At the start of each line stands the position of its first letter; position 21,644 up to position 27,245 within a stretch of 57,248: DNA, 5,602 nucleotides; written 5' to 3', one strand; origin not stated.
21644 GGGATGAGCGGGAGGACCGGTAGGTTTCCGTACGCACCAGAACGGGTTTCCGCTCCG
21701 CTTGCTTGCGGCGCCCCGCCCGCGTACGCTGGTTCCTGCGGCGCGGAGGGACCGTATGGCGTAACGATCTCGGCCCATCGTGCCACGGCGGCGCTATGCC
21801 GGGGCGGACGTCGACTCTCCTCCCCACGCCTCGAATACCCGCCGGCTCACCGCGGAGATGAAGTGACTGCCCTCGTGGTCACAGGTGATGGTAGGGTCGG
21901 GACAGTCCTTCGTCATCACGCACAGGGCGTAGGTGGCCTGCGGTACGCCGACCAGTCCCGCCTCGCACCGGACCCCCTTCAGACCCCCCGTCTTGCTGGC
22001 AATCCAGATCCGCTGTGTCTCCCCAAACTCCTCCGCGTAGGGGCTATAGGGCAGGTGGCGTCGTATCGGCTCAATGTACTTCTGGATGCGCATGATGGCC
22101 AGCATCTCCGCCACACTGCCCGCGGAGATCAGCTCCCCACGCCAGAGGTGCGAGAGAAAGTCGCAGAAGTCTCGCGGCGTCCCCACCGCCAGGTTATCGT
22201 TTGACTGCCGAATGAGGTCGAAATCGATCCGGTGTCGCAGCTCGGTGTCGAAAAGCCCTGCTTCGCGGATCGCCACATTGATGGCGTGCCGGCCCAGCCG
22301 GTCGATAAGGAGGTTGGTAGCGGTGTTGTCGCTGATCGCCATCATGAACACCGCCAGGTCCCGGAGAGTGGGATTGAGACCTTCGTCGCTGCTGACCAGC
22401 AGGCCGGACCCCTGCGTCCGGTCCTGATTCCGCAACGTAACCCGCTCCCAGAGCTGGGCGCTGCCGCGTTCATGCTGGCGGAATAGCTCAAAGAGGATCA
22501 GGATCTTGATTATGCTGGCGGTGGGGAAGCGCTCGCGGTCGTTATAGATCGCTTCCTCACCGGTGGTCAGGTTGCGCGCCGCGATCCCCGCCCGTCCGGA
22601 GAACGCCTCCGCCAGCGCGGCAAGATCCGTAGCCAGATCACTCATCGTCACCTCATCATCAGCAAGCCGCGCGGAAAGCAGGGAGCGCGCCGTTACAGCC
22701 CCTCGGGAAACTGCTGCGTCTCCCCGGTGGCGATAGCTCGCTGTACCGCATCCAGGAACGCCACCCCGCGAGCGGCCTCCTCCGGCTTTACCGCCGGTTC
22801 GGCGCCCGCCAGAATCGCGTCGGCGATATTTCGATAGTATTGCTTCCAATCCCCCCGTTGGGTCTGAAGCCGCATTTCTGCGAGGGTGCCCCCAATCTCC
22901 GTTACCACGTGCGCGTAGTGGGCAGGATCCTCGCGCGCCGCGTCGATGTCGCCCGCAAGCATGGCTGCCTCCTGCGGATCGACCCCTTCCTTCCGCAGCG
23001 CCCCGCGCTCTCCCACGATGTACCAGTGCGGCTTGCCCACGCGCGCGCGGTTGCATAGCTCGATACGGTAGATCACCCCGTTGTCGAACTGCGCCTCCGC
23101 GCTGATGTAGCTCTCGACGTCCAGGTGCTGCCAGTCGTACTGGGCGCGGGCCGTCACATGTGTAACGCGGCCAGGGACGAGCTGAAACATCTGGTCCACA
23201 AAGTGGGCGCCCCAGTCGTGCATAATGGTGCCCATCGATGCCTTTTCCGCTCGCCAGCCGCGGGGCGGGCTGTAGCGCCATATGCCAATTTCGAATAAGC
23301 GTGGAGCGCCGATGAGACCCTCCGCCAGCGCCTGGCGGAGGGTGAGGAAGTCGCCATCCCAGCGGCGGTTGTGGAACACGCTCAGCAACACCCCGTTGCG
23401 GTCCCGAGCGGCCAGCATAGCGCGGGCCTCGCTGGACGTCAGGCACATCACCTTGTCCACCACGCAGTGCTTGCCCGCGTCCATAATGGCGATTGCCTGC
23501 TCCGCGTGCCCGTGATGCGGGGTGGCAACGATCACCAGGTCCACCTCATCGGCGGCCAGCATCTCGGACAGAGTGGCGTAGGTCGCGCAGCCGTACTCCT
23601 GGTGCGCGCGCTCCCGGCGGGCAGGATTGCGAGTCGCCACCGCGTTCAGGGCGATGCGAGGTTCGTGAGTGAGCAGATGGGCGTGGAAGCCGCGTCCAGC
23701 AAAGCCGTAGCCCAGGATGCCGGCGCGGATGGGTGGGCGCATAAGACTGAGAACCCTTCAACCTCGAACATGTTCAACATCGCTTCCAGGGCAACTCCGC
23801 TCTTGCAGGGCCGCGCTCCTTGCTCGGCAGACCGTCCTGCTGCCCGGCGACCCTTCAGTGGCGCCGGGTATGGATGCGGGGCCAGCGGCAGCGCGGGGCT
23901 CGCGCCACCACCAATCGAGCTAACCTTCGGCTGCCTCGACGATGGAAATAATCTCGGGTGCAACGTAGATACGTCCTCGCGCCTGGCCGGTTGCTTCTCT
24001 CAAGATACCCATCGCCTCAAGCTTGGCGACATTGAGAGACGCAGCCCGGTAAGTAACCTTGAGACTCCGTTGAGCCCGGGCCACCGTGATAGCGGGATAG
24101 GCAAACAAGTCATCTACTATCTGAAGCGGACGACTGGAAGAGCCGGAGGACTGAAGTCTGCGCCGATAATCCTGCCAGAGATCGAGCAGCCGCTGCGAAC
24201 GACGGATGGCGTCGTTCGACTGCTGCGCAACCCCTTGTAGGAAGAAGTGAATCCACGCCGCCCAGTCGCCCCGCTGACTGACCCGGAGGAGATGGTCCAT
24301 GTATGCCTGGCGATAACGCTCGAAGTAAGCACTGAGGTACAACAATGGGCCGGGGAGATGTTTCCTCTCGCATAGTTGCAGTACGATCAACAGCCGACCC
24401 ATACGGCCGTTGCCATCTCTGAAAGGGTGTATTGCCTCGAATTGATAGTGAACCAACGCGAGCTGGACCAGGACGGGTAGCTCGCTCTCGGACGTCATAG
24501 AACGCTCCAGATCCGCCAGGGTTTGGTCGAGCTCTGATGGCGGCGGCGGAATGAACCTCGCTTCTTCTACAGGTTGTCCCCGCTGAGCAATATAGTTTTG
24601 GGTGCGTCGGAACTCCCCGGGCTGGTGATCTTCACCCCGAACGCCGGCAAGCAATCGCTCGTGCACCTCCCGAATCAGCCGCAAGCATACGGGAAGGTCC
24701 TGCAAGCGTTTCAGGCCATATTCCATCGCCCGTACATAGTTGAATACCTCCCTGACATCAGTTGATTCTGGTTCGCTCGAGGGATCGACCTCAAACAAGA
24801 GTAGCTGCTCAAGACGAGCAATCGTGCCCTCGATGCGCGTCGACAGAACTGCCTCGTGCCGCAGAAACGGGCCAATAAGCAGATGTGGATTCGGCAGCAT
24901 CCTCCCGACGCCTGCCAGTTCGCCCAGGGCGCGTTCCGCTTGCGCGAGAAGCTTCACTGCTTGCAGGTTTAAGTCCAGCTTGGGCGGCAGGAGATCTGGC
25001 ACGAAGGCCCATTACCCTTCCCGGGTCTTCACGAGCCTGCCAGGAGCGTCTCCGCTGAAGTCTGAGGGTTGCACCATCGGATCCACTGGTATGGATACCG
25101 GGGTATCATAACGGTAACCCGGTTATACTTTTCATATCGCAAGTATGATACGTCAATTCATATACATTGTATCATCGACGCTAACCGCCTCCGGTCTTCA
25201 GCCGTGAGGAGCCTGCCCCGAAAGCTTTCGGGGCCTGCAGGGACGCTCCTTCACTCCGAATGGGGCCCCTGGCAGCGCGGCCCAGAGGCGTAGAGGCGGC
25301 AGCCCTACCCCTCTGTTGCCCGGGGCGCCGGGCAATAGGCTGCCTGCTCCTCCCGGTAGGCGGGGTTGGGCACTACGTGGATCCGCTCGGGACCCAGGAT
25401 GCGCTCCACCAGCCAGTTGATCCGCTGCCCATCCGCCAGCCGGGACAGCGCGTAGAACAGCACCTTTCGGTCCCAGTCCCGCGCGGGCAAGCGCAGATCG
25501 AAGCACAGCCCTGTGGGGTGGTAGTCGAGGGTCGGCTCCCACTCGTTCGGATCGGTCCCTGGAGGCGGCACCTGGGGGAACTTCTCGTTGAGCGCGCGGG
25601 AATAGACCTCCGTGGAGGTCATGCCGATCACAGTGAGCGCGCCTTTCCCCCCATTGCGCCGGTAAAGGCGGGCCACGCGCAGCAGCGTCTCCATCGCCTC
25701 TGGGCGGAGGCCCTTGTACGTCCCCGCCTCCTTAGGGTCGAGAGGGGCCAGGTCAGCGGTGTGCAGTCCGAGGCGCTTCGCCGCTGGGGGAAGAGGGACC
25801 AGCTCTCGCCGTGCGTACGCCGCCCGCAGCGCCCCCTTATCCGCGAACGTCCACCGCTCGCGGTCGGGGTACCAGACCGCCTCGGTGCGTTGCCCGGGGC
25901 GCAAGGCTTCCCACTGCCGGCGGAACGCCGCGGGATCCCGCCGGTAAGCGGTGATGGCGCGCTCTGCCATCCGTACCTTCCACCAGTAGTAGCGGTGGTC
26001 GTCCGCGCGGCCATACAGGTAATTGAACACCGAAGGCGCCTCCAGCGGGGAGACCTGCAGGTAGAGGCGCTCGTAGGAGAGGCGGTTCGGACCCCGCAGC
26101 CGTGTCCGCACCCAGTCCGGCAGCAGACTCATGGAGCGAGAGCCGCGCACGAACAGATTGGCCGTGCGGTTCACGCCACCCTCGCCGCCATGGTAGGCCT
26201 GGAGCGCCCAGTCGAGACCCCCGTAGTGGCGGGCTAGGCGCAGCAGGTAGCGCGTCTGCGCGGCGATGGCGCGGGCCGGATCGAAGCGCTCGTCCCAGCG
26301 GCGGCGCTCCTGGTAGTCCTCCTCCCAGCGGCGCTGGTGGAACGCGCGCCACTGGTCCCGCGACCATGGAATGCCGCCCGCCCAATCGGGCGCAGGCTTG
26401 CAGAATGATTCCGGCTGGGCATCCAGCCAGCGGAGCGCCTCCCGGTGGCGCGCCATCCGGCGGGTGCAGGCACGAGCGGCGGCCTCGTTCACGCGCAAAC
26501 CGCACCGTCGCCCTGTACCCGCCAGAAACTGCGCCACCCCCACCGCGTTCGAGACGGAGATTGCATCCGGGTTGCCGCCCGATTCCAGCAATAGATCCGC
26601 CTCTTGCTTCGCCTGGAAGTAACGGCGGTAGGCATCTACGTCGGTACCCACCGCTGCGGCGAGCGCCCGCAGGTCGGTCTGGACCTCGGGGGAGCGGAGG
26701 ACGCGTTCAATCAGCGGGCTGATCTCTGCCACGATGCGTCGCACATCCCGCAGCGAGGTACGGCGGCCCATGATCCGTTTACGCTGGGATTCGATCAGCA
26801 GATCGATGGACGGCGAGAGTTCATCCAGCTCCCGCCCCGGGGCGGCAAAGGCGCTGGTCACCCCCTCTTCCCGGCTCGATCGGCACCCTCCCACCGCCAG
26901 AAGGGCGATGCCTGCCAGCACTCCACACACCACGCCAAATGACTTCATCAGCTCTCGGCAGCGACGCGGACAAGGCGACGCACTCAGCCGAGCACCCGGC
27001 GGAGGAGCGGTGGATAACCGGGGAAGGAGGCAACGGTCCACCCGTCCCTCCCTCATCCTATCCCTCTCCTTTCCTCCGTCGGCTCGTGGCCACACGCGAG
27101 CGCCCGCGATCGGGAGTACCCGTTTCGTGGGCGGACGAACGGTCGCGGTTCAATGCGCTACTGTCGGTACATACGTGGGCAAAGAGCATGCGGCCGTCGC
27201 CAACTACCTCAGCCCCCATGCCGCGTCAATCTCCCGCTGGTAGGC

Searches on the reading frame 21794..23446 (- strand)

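Call 11: search_protein_families(library=pfam, proteins=[window:21794-23446:-], max_evalue=0.001)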
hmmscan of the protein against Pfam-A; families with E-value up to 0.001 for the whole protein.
window:21794-23446:- (550 aa): 1 family
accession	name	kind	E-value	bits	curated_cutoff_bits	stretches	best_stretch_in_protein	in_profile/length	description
PF13354.11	Beta-lactamase2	-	6.9e-54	182.9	22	1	287-512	1-214/214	Beta-lactamase enzyme family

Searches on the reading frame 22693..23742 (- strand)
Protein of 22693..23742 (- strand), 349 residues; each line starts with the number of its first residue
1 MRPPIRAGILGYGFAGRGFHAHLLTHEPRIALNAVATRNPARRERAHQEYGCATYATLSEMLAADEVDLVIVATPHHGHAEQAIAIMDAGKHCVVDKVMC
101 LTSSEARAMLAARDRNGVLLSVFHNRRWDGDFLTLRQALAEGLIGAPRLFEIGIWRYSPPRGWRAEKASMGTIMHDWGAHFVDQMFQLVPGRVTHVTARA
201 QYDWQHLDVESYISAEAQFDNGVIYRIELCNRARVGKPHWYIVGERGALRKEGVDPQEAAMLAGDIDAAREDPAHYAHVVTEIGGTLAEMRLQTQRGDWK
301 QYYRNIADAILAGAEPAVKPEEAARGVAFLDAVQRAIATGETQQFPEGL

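Call 9: search_protein_families(library=pfam, proteins=[window:22693-23742:-], max_evalue=0.001)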
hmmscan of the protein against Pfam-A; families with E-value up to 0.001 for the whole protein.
window:22693-23742:- (349 aa): 5 families
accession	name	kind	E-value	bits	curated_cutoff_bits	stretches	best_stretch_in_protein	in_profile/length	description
PF01408.29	GFO_IDH_MocA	-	5.5e-23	82.4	24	1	5-124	1-120/120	Oxidoreductase family, NAD-binding Rossmann fold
PF22725.1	GFO_IDH_MocA_C3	-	3.7e-21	75.8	27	1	132-250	1-124/124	GFO/IDH/MocA C-terminal domain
PF02894.22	GFO_IDH_MocA_C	-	1.4e-14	54.8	22.9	1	136-341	1-214/218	Oxidoreductase family, C-terminal alpha/beta domain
PF03447.22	NAD_binding_3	-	1.5e-06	29.4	24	1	11-113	1-105/116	Homoserine dehydrogenase, NAD binding domain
PF03807.23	F420_oxidored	-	2.2e-05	25.4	21.6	1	8-96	3-90/94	NADP oxidoreductase coenzyme F420-dependent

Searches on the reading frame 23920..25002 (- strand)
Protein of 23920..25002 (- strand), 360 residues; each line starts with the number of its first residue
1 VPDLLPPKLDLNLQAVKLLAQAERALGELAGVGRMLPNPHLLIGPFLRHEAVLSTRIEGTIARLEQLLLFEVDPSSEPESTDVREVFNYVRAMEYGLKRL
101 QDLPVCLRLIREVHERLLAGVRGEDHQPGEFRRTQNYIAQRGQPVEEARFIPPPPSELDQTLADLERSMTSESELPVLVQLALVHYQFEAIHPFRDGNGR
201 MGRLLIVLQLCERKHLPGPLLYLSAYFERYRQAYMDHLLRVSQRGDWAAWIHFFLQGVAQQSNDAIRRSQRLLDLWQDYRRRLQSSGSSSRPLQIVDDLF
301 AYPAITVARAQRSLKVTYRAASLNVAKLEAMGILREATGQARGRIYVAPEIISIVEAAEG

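Call 11: search_protein_families(library=pfam, proteins=[window:23920-25002:-], max_evalue=0.001)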
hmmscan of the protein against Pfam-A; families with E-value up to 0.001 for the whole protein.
window:23920-25002:- (360 aa): 3 families
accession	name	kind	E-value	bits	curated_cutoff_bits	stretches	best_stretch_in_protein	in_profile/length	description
PF13784.11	Fic_N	-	1.3e-26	92.9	26.7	1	17-97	2-81/82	Fic/DOC family N-terminal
PF02661.23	Fic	-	2.1e-20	73.8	24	1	105-210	2-93/93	Fic/DOC family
PF11972.14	HTH_13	-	0.00014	22.2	26.1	1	294-342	3-47/54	HTH DNA binding domain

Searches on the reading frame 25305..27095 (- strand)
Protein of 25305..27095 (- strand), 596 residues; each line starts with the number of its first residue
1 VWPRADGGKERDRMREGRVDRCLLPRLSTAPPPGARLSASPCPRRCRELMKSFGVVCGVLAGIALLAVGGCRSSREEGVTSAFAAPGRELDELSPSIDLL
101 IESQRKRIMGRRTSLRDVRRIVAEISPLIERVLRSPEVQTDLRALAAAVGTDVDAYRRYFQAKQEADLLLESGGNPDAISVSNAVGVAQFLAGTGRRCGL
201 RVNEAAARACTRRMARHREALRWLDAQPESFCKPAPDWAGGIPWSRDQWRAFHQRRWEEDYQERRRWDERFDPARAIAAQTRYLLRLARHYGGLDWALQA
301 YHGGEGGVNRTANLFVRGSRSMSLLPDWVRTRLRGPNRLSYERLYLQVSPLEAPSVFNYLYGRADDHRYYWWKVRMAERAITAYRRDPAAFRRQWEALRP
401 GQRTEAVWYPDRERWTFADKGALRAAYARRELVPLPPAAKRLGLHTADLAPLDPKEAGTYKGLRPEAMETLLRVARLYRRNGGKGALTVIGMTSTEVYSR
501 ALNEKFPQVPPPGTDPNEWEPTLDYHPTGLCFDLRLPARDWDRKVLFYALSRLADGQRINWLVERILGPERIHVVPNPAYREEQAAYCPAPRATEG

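Call 11: search_protein_families(library=pfam, proteins=[window:25305-27095:-], max_evalue=0.001)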
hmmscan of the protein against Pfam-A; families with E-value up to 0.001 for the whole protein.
window:25305-27095:- (596 aa): 1 family
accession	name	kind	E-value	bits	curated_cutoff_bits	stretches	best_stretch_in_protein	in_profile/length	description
PF01464.25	SLT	-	9.4e-11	41.7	21.3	2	171-203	24-56/117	Transglycosylase SLT domain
